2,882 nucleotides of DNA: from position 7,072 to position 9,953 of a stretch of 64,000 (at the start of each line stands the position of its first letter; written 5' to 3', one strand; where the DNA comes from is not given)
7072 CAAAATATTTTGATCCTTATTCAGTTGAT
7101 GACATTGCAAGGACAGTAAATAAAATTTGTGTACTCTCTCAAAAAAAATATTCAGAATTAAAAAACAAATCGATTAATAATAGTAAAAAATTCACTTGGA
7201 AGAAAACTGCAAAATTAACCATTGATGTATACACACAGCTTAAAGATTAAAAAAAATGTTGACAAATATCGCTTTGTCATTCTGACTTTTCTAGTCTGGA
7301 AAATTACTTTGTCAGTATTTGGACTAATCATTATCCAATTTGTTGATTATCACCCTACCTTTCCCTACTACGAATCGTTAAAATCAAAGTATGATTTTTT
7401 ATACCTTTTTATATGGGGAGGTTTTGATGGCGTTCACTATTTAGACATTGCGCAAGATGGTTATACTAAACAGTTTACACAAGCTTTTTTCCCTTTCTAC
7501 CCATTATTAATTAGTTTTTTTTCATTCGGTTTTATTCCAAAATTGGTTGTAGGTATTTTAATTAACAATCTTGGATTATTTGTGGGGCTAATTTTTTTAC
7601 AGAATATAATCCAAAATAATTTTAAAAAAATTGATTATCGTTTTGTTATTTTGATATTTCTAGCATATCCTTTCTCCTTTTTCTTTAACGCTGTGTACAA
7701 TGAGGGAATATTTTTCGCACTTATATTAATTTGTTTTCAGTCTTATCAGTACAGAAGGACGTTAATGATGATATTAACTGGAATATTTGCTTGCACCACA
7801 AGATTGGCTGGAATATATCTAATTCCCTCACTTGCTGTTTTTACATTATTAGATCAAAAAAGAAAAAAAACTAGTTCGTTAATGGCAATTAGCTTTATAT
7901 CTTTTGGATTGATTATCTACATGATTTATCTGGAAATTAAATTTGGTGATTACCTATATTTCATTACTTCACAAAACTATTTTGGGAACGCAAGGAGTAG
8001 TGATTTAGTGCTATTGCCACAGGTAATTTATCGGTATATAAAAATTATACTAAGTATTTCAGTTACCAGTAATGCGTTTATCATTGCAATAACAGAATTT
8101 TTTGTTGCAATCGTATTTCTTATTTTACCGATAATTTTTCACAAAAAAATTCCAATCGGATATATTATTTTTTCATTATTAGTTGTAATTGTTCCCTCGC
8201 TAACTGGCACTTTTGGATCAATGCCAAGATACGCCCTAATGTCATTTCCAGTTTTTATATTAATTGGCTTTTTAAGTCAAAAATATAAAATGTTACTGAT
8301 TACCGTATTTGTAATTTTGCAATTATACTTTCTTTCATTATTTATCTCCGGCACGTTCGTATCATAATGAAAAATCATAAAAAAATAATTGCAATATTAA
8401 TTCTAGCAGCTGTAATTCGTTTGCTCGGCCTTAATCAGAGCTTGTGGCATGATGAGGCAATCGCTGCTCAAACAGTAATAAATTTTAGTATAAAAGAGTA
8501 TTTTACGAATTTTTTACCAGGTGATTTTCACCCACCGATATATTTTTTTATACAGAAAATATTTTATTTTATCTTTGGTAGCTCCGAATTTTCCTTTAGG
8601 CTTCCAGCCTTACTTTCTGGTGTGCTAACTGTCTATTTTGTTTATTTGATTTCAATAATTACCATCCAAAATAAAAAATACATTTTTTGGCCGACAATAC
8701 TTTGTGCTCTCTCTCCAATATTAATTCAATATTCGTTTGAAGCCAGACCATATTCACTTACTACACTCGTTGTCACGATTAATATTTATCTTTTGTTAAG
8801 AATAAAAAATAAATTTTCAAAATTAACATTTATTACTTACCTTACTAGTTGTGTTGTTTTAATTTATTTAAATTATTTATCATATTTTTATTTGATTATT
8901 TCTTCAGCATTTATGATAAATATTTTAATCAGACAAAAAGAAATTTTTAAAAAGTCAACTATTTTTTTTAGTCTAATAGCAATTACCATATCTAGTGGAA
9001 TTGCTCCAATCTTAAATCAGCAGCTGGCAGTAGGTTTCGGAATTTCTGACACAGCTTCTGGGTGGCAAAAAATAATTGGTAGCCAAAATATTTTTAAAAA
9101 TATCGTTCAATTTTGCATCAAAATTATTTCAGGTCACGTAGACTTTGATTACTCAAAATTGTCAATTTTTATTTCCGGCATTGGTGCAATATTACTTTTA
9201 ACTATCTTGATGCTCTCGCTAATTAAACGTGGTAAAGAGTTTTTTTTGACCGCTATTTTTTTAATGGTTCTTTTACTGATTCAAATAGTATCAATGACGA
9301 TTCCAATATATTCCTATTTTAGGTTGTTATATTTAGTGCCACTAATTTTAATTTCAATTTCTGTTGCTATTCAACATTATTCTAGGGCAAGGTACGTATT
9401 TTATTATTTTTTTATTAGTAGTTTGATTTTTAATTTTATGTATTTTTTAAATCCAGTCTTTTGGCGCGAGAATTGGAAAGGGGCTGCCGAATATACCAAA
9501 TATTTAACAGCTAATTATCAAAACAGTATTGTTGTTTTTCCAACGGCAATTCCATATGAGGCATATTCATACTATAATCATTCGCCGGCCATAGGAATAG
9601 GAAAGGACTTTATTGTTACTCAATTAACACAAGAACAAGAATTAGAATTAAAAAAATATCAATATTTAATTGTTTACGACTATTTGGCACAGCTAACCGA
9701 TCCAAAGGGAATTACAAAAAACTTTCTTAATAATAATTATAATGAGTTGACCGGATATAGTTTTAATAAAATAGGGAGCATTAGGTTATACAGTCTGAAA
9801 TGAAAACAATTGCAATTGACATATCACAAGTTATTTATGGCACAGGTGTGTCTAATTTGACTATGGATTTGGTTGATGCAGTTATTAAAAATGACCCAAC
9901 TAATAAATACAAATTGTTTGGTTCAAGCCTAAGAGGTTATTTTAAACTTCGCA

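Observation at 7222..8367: Bacterial proteins carrying a eukaryotic PIG-V/Gpi18-like (GPI mannosyltransferase II) signature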

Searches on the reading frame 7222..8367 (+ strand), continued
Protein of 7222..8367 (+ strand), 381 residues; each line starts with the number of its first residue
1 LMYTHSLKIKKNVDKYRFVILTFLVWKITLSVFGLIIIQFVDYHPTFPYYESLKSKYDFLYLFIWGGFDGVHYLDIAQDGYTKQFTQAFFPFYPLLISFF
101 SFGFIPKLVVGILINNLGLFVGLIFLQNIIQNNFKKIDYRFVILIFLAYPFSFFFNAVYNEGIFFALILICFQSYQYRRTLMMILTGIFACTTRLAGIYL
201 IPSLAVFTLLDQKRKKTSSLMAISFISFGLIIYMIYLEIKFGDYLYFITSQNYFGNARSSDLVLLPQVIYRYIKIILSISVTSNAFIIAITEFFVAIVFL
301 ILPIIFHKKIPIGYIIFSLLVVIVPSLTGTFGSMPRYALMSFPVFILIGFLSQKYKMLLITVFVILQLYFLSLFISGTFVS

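Call 43: search_protein_representatives(alignment_id=A1)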
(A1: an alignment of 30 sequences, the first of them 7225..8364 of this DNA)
Query: 30 sequences, 377 profile positions. Proteins with E-value up to 0.001 (for the whole library): 19663; up to 1e-10: 14111; up to 1e-30: 5033. The best 150 are listed.
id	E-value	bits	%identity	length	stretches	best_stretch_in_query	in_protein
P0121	2.5e-131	455.0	-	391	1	7-377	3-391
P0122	5.6e-129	447.3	-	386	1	7-377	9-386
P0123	1.6e-127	442.5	-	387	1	8-377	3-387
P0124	2.3e-125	435.4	-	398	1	6-377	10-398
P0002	3.9e-125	434.6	-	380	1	4-377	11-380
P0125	1.0e-124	433.2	-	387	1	7-377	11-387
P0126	6.3e-122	424.1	-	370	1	7-377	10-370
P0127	9.9e-120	416.8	-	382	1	6-377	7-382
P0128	1.7e-114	399.6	-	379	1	8-377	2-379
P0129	6.8e-114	397.6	-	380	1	3-377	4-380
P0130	7.7e-114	397.4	-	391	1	10-377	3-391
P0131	1.3e-112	393.4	-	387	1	8-377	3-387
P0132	3.1e-112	392.2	-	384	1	7-377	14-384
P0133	1.2e-111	390.2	-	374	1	1-377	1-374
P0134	2.4e-111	389.2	-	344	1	57-377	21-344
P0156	1.8e-104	366.6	-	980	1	5-377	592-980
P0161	2.0e-103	363.2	-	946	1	11-377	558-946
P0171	7.9e-101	354.6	-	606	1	15-377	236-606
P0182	2.1e-98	346.7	-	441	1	9-377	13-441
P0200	4.0e-96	339.1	-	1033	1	11-377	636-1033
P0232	2.3e-92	326.8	-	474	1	7-377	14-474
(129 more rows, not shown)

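Call 45: search_protein_families(library=pfam, proteins=[P0156, P0161, P0200, P0171, P0232, P0182], max_evalue=0.001)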
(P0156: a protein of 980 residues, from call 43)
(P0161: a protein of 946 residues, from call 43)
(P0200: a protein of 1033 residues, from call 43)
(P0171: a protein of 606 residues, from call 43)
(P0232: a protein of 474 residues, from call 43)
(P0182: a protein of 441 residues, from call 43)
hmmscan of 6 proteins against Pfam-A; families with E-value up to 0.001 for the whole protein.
P0156 (980 aa): 1 family
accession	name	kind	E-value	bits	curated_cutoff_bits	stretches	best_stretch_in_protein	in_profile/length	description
PF10131.15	PTPS_related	-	2.4e-08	33.3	26.4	1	112-435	22-303/621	6-pyruvoyl-tetrahydropterin synthase related domain; membrane protein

P0161 (946 aa): 0 families

P0200 (1033 aa): 1 family
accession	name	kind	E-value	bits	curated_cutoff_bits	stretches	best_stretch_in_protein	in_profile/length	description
PF04188.19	Mannosyl_trans2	-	9.6e-12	45.4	22.4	1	640-823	20-206/443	Mannosyltransferase (PIG-V)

P0171 (606 aa): 0 families

P0232 (474 aa): 0 families

P0182 (441 aa): 1 family
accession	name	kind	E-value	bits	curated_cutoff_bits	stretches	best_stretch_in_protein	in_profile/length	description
PF04188.19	Mannosyl_trans2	-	6.5e-07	29.5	22.4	1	57-196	54-203/443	Mannosyltransferase (PIG-V)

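Call 81: list_cluster_members(proteins=[P0388, window:7225-8364:+, P0485, P0056])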
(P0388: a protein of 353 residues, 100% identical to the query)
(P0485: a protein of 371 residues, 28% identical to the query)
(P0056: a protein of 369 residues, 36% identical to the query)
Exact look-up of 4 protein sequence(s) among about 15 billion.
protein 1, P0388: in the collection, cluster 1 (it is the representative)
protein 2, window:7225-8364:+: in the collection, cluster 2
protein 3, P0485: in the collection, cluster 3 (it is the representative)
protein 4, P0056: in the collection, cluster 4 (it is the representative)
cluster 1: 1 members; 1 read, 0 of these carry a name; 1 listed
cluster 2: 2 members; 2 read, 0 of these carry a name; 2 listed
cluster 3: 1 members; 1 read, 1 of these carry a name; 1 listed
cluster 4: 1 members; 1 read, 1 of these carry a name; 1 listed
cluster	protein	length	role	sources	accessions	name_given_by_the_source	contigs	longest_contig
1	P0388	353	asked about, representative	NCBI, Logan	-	-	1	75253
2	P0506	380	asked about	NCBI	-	-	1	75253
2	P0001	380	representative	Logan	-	-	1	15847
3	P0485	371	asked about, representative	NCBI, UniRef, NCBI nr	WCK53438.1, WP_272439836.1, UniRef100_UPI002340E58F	mannosyltransferase family protein [Aneurinibacillus sp. Ricciae_BoGa-3] | mannosyltransferase family protein n=1 Tax=Aneurinibacillus sp. Ricciae_BoGa-3 ...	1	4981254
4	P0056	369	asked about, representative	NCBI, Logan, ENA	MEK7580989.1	MAG: mannosyltransferase family protein [Patescibacteria group bacterium]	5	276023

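Call 82: find_encoding_contigs(protein=window:7225-8367:+, flank=1000, max_places=2)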
Protein window:7225-8367:+ (380 aa): 2 contigs read that carry it; 2 places shown.
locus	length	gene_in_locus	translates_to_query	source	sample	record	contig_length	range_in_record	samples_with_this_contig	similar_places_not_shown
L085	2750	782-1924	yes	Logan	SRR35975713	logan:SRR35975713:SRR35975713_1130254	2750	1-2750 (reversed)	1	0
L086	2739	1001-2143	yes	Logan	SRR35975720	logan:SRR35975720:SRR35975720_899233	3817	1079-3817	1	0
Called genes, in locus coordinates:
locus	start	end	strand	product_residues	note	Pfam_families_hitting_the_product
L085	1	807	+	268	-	?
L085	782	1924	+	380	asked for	-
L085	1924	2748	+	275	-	?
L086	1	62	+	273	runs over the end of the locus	PF00535:Glycos_transf_2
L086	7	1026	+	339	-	PF13579:Glyco_trans_4_4, PF13439:Glyco_transf_4, PF20706:GT4-conflict (weak), PF00534:Glycos_transf_1, PF13692:Glyco_trans_1_4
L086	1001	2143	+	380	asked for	-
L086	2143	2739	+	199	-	?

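Call 88: search_dna_similar(query=window:7225-8364:+, collection=plasmids, mode=protein, max_evalue=0.001, max_rows=15)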
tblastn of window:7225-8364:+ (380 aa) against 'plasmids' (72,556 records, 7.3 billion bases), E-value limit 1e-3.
Records with a match: 9; places in all: 9; records where one place covers at least 80% of the query: 6.
Best place of each record, by identity: <60% 9.
By first word of the organism name: Mesorhizobium 5; Streptantibioticus 2; Aeromonas 1; Streptomyces 1.
By predicted mobility (MOB-suite, as given by PLSDB): non-mobilizable 7; mobilizable 2.
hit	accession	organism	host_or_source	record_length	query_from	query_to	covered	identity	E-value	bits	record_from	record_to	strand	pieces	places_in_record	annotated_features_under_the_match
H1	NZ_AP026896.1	Aeromonas caviae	Microbe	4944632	67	380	83%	24.4%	3e-6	57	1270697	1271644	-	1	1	none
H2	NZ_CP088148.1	Mesorhizobium ciceri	Cicer arietinum L.,cell culture,radical ...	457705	43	380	89%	22.0%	2e-6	57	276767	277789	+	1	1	hypothetical protein (x2)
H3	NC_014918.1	Mesorhizobium ciceri biovar biserrulae WSM1271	-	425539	67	380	83%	22.7%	2e-6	58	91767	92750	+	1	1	hypothetical protein (x2)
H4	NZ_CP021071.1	Mesorhizobium sp. WSM1497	Biserrula pelecinus L.,cell ...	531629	67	380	83%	22.7%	2e-6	58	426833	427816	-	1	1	hypothetical protein (x2)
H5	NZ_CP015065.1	Mesorhizobium ciceri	Astragalus pelecinus,Pure Sample,Plant ...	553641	67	380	83%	22.7%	2e-6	57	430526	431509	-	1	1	hypothetical protein (x2)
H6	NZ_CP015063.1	Mesorhizobium ciceri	Cicer arietinum,Pure Sample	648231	67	380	83%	22.4%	4e-6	57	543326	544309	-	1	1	hypothetical protein (x2)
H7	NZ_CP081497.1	Streptomyces sp. BHT-5-2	whole organism,plant soil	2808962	63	251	50%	26.7%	7e-5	53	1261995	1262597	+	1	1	none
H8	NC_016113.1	Streptantibioticus cattleyicolor NRRL 8057 = DSM 46488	-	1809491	67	251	49%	25.4%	1e-5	55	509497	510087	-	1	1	none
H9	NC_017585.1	Streptantibioticus cattleyicolor NRRL 8057 = DSM 46488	-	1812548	67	251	49%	25.4%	1e-5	55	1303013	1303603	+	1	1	none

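Call 89: get_annotated_region(hit=H3, flank=8000)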
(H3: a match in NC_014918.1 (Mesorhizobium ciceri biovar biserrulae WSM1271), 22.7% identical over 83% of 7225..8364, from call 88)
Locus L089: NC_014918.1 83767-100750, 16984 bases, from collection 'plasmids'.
description: Mesorhizobium ciceri biovar biserrulae WSM1271 plasmid pMESCI01, complete sequence
organism: Mesorhizobium ciceri biovar biserrulae WSM1271 (NCBI taxid 765698)
taxonomy: Bacteria; Pseudomonadota; Alphaproteobacteria; Hyphomicrobiales; Phyllobacteriaceae; Mesorhizobium; Mesorhizobium ciceri; Mesorhizobium ciceri biovar biserrulae WSM1271
host: -; source: -; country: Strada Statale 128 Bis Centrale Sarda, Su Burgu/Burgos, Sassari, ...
typing (MOB-suite, as given by PLSDB): non-mobilizable
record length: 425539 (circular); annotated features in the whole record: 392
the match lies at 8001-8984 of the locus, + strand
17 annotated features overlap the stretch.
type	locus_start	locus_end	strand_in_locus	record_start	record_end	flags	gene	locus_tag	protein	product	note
CDS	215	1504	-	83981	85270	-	-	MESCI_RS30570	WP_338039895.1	HlyD family type I secretion periplasmic adaptor subunit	GO:0030253 - protein secretion by the type I secretion system [Evidence IEA]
CDS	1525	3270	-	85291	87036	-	-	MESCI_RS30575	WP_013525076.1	type I secretion system permease/ATPase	-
CDS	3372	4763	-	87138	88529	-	-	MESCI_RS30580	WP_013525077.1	family 16 glycosylhydrolase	GO:0005975 - carbohydrate metabolic process [Evidence IEA]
CDS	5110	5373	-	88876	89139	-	-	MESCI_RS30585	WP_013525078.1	hypothetical protein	-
CDS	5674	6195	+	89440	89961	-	-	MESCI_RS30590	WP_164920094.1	hypothetical protein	-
CDS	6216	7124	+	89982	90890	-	-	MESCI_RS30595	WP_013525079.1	lipid kinase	-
CDS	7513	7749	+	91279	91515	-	-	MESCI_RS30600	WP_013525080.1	hypothetical protein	-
CDS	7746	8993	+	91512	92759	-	-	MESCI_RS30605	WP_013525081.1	hypothetical protein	-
CDS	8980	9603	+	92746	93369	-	-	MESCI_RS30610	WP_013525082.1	hypothetical protein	-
CDS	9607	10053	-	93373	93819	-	-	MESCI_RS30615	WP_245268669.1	GtrA family protein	-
CDS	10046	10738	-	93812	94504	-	-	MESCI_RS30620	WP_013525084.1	class I SAM-dependent methyltransferase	-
CDS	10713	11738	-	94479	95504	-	-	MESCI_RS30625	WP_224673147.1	glycosyltransferase family 2 protein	-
CDS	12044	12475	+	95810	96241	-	-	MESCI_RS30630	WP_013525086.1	hypothetical protein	-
CDS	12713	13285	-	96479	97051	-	-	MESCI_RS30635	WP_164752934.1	metallophosphoesterase family protein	-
CDS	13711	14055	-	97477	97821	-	-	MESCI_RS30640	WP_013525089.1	hypothetical protein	-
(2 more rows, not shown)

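Call 90: get_annotated_region(hit=H1, flank=8000)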
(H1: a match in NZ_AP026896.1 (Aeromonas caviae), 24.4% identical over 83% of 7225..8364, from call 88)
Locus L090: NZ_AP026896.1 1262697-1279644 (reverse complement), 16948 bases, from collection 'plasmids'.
description: Aeromonas caviae strain KAM479 plasmid pKAM479_3, complete sequence
organism: Aeromonas caviae (NCBI taxid 648)
taxonomy: Bacteria; Pseudomonadota; Gammaproteobacteria; Aeromonadales; Aeromonadaceae; Aeromonas; Aeromonas caviae
host: -; source: Microbe; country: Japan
typing (MOB-suite, as given by PLSDB): non-mobilizable
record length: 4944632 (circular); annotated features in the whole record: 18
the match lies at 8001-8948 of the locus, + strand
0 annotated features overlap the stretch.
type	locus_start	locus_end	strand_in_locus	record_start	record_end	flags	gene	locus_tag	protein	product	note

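Call 91: search_solved_structures(query=L089:10713-11738:-, max_evalue=0.001)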
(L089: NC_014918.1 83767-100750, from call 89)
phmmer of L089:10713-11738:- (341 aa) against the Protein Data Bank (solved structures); distinct sequences matched with E-value up to 0.001: 14.
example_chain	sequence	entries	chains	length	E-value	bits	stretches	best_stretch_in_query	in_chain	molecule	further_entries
5ekp_C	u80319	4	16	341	1.9e-81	276.9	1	3-310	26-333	Uncharacterized glycosyltransferase sll0501 | Glycosyltransferase sll0501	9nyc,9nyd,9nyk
9nye_A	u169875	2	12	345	2e-81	276.8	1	3-310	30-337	Glycosyltransferase sll0501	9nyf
5eke_A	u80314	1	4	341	2.6e-81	276.4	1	3-310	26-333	Uncharacterized glycosyltransferase sll0501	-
9bhc_C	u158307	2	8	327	1.6e-37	132.6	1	4-306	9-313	Undecaprenyl-phosphate 4-deoxy-4-formamido-L-arabinose transferase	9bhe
8vxh_A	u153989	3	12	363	2.3e-37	132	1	4-306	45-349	Undecaprenyl-phosphate 4-deoxy-4-formamido-L-arabinose transferase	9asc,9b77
9hwj_A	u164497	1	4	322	8.3e-37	130.2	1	4-305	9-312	Undecaprenyl-phosphate 4-deoxy-4-formamido-L-arabinose transferase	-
5mlz_A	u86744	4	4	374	8.4e-13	51.3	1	2-128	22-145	Dolichol monophosphate mannose synthase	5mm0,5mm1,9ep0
2z87_A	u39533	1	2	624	2.5e-06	30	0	6-148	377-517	Chondroitin synthase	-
2z86_A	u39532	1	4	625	2.5e-06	30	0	6-148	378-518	Chondroitin synthase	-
3bcv_A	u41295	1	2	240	1.2e-05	27.8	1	4-97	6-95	Putative glycosyltransferase protein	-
7pdo_A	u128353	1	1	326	7e-05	25.2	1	5-109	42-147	Glucosyl-3-phosphoglycerate synthase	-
7p5l_A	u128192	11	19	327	7e-05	25.2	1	5-109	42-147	Glucosyl-3-phosphoglycerate synthase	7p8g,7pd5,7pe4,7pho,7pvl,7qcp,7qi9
6yv7_B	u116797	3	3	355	0.00042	22.7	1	4-127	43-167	Glycosyl transferase, family 2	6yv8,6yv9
6yv7_A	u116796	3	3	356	0.00042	22.7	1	4-127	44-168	Glycosyl transferase, family 2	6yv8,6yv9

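Call 93: get_annotated_region(hit=H8, flank=7000)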
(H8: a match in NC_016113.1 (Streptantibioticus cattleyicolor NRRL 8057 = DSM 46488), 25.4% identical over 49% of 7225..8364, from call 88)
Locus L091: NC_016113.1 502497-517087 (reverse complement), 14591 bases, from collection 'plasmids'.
description: Streptantibioticus cattleyicolor NRRL 8057 = DSM 46488 plasmid pSCAT, complete sequence
organism: Streptantibioticus cattleyicolor NRRL 8057 = DSM 46488 (NCBI taxid 1003195)
taxonomy: Bacteria; Actinomycetota; Actinomycetes; Kitasatosporales; Streptomycetaceae; Streptantibioticus; Streptantibioticus cattleyicolor; Streptantibioticus cattleyicolor NRRL 8057 = DSM 46488
host: -; source: -; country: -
typing (MOB-suite, as given by PLSDB): mobilizable; relaxase MOBP
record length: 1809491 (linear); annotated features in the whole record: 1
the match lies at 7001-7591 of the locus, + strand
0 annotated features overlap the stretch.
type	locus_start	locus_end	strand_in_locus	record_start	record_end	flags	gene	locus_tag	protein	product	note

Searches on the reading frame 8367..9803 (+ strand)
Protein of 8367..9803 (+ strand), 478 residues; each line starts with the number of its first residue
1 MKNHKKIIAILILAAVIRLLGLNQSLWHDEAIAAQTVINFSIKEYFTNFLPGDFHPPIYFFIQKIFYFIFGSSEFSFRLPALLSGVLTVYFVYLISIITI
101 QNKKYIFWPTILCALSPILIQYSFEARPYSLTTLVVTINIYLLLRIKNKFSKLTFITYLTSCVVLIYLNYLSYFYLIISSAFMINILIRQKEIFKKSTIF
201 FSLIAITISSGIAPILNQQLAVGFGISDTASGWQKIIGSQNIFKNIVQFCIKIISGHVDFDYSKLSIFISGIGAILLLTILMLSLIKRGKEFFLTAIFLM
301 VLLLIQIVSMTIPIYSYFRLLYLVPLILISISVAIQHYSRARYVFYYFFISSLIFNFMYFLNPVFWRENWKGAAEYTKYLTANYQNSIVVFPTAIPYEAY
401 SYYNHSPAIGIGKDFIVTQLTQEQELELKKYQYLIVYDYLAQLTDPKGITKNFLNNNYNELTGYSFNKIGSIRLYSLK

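Call 3: search_protein_families(library=pfam, proteins=[window:8367-9803:+], max_evalue=1)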
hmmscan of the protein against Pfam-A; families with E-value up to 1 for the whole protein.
window:8367-9803:+ (478 aa): 2 families
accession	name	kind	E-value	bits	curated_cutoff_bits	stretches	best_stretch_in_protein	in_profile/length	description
PF13231.12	PMT_2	-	2.5e-09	38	26.1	1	55-206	2-149/160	Dolichyl-phosphate-mannose-protein mannosyltransferase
PF18802.6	CxC1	-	0.18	12.4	26.9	0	148-200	36-88/105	CxC1 like cysteine cluster associated with KDZ transposases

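Call 6: search_protein_families(library=ncbifam, proteins=[window:8367-9803:+], max_evalue=1)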
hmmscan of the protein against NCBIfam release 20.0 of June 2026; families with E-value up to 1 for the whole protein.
window:8367-9803:+ (478 aa): 2 families
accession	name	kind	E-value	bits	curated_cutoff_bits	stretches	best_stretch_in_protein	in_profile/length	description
NF052499.1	MnslTaseMT1671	equivalog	7.2e-07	28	900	1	8-209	30-228/523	mannosyltransferase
NF047440.1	LA3751_2_3_fam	subfamily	0.0083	15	200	1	56-422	82-445/460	LA_3751/LA_3752 family putative glycosyltransferase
